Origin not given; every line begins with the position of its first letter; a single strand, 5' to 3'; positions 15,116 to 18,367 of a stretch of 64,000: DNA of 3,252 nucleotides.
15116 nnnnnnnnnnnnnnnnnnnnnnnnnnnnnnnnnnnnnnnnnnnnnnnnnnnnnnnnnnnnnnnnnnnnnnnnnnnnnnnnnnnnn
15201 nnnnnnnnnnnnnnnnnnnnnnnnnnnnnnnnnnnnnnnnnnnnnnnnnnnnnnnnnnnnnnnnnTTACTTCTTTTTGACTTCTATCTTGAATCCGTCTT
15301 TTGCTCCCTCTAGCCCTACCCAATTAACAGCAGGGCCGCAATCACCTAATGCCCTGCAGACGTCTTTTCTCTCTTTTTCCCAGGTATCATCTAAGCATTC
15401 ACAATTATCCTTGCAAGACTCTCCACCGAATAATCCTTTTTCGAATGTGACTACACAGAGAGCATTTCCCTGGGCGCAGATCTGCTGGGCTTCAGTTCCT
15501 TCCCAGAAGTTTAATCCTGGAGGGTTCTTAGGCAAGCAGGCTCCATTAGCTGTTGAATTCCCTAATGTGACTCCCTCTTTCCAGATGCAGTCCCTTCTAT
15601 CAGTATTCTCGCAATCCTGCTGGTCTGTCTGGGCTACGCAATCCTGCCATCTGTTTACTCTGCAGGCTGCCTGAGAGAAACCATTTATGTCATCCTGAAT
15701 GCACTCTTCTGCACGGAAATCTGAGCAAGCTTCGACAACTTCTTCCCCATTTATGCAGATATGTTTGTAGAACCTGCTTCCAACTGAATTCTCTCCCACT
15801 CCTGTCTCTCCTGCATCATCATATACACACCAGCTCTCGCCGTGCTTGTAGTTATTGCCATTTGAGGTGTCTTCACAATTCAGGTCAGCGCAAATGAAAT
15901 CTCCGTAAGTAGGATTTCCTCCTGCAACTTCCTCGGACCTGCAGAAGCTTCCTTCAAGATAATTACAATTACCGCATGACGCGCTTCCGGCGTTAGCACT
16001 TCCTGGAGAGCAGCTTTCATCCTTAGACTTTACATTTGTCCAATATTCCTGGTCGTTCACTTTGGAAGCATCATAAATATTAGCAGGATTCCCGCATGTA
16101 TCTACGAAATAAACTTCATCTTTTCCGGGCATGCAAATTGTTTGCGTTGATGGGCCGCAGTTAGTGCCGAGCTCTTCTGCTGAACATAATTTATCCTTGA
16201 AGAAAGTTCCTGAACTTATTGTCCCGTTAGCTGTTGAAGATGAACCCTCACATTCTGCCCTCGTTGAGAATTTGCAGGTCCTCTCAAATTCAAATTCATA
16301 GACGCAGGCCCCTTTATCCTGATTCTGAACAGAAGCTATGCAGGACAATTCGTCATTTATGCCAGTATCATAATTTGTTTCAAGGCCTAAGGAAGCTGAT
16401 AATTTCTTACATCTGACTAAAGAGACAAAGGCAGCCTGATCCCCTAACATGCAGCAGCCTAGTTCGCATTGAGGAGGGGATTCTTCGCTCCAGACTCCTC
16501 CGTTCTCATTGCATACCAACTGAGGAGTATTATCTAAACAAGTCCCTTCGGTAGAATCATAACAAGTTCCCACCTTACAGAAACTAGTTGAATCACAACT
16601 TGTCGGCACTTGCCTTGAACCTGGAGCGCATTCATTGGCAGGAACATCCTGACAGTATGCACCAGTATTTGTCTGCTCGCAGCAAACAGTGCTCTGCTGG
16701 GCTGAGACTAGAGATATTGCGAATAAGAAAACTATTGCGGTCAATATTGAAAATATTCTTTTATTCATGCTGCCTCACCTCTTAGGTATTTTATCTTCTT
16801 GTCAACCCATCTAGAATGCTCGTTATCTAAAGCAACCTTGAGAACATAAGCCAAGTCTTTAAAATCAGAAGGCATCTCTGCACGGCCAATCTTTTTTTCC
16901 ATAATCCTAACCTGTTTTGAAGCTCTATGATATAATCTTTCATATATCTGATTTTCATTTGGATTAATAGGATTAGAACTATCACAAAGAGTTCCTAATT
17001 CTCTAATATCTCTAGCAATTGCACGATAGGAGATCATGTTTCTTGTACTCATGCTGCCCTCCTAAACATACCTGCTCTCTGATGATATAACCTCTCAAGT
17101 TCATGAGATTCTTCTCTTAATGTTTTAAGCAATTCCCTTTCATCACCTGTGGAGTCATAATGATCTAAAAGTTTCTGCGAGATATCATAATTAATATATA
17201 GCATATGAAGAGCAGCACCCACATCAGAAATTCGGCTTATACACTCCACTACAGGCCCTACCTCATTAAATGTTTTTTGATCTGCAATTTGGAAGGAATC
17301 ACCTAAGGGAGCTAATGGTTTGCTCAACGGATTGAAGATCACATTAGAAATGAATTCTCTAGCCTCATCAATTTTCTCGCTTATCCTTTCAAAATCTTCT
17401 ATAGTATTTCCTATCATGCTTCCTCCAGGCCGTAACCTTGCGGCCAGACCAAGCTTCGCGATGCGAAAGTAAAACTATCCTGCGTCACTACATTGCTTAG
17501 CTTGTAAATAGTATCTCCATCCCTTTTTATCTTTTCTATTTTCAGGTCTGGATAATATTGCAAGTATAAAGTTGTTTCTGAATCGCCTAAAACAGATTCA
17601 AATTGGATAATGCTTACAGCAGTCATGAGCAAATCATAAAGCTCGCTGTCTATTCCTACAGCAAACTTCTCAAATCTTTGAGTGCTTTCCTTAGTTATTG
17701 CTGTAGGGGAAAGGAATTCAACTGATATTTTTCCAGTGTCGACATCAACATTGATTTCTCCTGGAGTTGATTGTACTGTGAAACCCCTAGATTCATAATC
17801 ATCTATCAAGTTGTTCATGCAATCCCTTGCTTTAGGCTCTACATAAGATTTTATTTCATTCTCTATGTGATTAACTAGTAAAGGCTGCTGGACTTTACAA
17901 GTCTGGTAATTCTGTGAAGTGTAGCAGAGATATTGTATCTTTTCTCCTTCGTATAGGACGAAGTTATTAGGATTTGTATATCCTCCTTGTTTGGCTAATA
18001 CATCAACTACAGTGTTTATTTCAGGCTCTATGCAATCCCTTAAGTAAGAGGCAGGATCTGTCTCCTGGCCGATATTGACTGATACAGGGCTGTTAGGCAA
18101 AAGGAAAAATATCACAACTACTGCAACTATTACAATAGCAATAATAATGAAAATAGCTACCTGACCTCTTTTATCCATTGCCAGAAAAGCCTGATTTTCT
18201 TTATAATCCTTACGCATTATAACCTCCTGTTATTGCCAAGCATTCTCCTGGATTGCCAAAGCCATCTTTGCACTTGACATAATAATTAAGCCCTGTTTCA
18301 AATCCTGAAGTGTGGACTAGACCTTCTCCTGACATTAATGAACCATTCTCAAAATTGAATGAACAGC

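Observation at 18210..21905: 1231-aa protein: disulfide-rich ectodomain, glycine-zipper four-helix membrane core, second Cys module and four beta-sandwich-like repeats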

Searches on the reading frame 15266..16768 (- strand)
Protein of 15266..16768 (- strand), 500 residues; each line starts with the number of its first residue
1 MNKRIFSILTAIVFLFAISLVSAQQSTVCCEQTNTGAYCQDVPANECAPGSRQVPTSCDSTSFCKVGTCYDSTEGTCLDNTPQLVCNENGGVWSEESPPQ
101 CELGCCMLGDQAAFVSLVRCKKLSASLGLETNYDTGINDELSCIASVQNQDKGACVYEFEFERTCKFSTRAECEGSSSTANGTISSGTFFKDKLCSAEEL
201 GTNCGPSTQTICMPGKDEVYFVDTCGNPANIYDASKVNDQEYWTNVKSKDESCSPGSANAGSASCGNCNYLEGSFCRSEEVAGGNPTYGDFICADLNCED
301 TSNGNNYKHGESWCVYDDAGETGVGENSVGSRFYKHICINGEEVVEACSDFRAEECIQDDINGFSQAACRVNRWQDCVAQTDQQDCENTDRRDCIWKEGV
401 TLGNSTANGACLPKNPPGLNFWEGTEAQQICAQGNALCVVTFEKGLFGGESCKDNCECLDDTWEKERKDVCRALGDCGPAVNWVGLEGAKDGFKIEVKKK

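Call 5: search_protein_families(library=pfam, proteins=[window:15266-16768:-], max_evalue=0.001)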
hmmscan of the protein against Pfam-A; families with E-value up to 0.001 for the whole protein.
window:15266-16768:- (500 aa): 0 families

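Call 54: search_protein_families(library=ncbifam, proteins=[window:15266-16768:-], max_evalue=1)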
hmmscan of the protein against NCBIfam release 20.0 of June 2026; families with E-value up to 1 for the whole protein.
window:15266-16768:- (500 aa): 1 family
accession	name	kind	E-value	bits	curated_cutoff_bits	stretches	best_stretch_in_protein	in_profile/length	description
NF007393.0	PRK09919.1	subfamily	0.69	10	121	0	45-69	81-105/114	anti-adapter protein IraM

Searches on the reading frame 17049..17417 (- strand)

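Call 4: search_protein_families(library=pfam, proteins=[window:17049-17417:-], max_evalue=0.1)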
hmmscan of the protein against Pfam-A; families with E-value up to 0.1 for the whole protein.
window:17049-17417:- (122 aa): 1 family
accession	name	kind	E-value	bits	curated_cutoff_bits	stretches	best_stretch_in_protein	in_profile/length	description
PF19615.4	DUF6120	-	0.087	13.3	27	0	68-102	37-71/92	Family of unknown function (DUF6120)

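Call 54: search_protein_families(library=ncbifam, proteins=[window:17049-17417:-], max_evalue=1)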
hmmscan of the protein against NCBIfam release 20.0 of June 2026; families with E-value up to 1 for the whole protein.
window:17049-17417:- (122 aa): 0 families

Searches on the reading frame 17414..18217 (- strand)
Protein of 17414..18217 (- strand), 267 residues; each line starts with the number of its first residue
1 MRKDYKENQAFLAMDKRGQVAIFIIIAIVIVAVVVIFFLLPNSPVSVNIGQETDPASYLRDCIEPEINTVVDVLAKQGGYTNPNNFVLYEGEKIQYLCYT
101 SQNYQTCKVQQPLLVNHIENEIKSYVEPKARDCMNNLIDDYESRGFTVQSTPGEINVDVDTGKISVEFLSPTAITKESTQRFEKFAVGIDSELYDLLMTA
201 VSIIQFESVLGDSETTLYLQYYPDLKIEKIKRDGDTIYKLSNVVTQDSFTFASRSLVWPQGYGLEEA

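Call 4: search_protein_families(library=pfam, proteins=[window:17414-18217:-], max_evalue=0.1)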
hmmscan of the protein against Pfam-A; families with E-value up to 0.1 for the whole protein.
window:17414-18217:- (267 aa): 0 families

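Call 54: search_protein_families(library=ncbifam, proteins=[window:17414-18217:-], max_evalue=1)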
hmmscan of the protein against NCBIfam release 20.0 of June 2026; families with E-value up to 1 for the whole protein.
window:17414-18217:- (267 aa): 0 families
